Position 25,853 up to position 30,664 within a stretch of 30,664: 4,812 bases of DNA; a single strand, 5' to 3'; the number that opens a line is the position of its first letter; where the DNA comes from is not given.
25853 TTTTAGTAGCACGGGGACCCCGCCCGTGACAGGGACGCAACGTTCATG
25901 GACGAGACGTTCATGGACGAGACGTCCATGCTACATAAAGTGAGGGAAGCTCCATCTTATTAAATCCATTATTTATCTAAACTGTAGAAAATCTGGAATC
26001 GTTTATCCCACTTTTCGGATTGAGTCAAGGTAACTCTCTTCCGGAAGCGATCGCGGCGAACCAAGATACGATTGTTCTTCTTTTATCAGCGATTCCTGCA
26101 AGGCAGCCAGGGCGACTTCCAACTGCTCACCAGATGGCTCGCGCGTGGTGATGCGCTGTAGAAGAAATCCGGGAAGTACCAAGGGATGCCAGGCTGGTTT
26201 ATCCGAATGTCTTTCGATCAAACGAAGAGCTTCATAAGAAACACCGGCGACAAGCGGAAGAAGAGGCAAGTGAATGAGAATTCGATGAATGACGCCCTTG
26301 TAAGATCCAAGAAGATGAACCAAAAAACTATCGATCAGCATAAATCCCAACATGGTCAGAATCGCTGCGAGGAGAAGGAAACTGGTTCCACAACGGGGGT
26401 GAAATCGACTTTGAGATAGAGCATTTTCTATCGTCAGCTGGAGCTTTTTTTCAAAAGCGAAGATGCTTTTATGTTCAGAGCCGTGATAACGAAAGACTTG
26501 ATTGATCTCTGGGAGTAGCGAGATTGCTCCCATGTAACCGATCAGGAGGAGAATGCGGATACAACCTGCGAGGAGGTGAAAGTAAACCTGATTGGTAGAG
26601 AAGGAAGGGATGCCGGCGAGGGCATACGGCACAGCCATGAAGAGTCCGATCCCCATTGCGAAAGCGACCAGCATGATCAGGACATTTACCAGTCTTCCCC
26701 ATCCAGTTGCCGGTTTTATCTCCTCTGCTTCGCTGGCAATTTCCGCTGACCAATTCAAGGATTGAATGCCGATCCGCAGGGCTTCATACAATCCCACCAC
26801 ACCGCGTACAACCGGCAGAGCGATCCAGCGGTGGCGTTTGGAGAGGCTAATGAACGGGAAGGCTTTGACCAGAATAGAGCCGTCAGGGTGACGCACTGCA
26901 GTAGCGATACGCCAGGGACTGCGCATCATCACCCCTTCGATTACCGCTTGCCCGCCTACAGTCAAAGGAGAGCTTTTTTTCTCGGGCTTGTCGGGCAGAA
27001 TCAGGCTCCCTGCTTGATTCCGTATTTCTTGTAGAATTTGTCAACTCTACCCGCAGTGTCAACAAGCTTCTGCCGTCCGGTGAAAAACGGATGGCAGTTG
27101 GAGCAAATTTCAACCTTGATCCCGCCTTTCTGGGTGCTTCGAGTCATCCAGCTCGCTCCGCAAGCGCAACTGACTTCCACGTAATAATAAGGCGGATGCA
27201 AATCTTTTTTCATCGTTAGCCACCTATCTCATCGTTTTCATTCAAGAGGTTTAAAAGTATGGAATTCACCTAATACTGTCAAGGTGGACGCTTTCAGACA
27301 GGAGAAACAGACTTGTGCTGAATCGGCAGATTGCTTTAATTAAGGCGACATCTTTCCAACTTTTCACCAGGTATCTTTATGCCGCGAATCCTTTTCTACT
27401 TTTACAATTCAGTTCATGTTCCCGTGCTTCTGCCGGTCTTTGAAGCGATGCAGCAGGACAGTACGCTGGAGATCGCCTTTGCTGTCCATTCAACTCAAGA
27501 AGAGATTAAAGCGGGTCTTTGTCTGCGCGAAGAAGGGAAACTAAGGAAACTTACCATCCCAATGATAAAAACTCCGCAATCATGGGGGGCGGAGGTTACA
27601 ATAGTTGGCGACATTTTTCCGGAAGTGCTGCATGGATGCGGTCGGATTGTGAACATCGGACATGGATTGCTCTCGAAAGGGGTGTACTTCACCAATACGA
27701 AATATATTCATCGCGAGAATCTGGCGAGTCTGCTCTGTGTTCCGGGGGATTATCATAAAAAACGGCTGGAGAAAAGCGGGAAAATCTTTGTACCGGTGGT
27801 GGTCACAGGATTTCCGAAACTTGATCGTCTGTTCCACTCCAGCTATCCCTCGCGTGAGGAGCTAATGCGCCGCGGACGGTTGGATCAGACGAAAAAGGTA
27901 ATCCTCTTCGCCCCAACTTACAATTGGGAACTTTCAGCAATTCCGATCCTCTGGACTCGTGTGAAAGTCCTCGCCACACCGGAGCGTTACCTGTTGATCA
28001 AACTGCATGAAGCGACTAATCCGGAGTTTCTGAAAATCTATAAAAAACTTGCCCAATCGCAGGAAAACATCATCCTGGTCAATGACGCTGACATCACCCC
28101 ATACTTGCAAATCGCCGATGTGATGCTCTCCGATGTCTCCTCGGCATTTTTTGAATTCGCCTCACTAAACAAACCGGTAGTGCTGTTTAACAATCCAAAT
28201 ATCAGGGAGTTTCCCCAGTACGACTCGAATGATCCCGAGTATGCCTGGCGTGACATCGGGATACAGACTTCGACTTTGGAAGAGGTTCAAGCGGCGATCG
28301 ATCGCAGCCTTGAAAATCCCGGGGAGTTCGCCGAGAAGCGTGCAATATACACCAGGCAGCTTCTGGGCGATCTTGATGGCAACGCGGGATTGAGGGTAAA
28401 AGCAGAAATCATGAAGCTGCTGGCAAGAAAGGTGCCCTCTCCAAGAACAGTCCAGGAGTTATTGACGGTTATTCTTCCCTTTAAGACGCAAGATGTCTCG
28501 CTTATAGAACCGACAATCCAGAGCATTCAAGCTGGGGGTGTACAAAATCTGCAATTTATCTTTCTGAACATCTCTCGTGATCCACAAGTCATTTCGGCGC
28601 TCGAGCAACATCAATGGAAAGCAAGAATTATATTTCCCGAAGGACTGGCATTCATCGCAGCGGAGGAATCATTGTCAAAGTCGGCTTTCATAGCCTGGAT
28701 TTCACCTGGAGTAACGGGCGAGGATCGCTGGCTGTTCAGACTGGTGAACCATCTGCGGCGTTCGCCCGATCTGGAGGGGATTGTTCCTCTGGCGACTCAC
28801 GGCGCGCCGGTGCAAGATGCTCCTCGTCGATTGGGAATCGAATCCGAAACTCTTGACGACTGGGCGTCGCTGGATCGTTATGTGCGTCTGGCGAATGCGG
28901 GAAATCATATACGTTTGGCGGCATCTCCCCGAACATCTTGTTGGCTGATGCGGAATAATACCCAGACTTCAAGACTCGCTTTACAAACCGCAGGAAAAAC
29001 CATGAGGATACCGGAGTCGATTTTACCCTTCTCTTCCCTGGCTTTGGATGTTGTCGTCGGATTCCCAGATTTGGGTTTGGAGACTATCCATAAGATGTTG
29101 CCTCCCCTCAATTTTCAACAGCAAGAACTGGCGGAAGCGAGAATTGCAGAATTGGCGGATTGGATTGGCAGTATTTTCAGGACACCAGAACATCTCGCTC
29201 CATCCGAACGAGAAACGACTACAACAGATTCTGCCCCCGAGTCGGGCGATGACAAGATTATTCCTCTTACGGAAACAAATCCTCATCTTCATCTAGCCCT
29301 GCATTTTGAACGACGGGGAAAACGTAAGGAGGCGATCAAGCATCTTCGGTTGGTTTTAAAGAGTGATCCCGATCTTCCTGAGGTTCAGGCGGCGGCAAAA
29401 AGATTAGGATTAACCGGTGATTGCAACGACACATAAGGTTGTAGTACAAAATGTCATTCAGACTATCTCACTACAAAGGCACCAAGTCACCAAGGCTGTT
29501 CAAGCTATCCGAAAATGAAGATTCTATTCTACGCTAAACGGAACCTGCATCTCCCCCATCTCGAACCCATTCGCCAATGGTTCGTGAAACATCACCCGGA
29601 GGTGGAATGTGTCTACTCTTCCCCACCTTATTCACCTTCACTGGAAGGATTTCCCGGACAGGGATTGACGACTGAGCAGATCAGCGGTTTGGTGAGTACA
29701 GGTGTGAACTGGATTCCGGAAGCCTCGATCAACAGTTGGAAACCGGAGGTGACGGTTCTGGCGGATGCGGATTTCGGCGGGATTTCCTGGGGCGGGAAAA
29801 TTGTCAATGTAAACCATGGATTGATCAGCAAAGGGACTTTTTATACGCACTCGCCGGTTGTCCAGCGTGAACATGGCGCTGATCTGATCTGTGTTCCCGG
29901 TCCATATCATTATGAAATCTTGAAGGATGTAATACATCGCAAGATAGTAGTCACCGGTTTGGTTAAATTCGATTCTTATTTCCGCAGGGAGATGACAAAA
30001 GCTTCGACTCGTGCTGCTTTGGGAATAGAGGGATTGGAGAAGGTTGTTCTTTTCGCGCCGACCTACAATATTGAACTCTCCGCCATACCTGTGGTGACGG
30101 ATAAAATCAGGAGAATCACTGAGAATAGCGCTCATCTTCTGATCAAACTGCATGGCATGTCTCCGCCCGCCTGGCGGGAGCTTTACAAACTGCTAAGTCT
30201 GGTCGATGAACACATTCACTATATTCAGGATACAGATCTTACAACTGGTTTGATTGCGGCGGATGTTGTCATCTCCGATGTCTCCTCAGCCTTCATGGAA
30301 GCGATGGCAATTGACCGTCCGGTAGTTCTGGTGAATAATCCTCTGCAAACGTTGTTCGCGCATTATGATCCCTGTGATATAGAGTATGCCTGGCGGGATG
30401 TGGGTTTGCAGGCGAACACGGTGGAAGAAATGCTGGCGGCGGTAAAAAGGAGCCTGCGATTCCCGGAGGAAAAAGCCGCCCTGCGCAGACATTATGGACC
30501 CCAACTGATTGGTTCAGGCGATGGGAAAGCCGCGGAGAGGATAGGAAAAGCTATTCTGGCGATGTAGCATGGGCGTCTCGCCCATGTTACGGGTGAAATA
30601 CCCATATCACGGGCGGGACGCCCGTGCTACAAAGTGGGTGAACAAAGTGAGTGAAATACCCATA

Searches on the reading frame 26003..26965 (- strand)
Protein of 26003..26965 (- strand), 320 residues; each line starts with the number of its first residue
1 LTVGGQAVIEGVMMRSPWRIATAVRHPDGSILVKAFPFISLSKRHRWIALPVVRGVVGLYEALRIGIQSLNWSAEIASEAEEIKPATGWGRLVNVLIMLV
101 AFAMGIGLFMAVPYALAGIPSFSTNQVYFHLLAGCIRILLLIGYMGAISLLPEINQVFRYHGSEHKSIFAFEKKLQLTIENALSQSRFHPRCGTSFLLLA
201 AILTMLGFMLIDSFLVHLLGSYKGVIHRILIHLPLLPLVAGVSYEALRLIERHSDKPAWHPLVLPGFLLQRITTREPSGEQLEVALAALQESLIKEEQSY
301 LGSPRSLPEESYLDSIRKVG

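Call 79: search_protein_families(library=pfam, proteins=[window:26003-26965:-])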
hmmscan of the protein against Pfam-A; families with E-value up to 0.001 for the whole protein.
window:26003-26965:- (320 aa): 1 family
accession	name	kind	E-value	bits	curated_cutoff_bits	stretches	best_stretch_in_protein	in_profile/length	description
PF07136.16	DUF1385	-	8.3e-70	235.1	22.1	1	50-292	1-224/227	Protein of unknown function (DUF1385)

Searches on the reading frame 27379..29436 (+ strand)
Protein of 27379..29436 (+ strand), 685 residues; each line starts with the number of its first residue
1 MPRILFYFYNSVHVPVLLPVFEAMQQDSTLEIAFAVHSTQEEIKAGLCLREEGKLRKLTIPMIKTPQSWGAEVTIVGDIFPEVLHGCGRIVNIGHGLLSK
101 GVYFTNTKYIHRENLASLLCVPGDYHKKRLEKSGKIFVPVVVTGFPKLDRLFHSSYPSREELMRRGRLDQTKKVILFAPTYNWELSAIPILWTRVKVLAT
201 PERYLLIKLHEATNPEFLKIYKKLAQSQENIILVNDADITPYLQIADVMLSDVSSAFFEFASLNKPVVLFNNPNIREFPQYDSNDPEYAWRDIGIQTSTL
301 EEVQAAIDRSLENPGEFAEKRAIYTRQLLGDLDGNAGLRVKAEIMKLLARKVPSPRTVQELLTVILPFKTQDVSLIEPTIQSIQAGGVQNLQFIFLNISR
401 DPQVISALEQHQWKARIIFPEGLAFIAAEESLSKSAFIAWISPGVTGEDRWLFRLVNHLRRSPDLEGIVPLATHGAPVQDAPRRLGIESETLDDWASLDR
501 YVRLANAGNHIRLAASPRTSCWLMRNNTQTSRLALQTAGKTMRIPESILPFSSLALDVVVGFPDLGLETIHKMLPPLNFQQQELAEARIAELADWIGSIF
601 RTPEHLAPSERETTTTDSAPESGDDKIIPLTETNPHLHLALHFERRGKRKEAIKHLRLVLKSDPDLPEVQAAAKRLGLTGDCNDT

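Call 79: search_protein_families(library=pfam, proteins=[window:27379-29436:+])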
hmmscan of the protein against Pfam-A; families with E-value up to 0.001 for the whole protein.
window:27379-29436:+ (685 aa): 2 families
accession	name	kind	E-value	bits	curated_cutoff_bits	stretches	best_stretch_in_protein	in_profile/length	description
PF04464.20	Glyphos_transf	-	1.1e-16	61.3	22.1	1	111-343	130-364/367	CDP-Glycerol:Poly(glycerophosphate) glycerophosphotransferase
PF02350.25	Epimerase_2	-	4.3e-05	23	30.6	1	114-269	121-283/347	UDP-N-acetylglucosamine 2-epimerase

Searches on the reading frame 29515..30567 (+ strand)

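Call 79: search_protein_families(library=pfam, proteins=[window:29515-30567:+])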
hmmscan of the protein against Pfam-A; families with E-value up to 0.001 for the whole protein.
window:29515-30567:+ (350 aa): 1 family
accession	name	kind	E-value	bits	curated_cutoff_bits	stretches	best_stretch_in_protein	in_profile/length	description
PF04464.20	Glyphos_transf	-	3.5e-14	53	22.1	1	120-348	133-366/367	CDP-Glycerol:Poly(glycerophosphate) glycerophosphotransferase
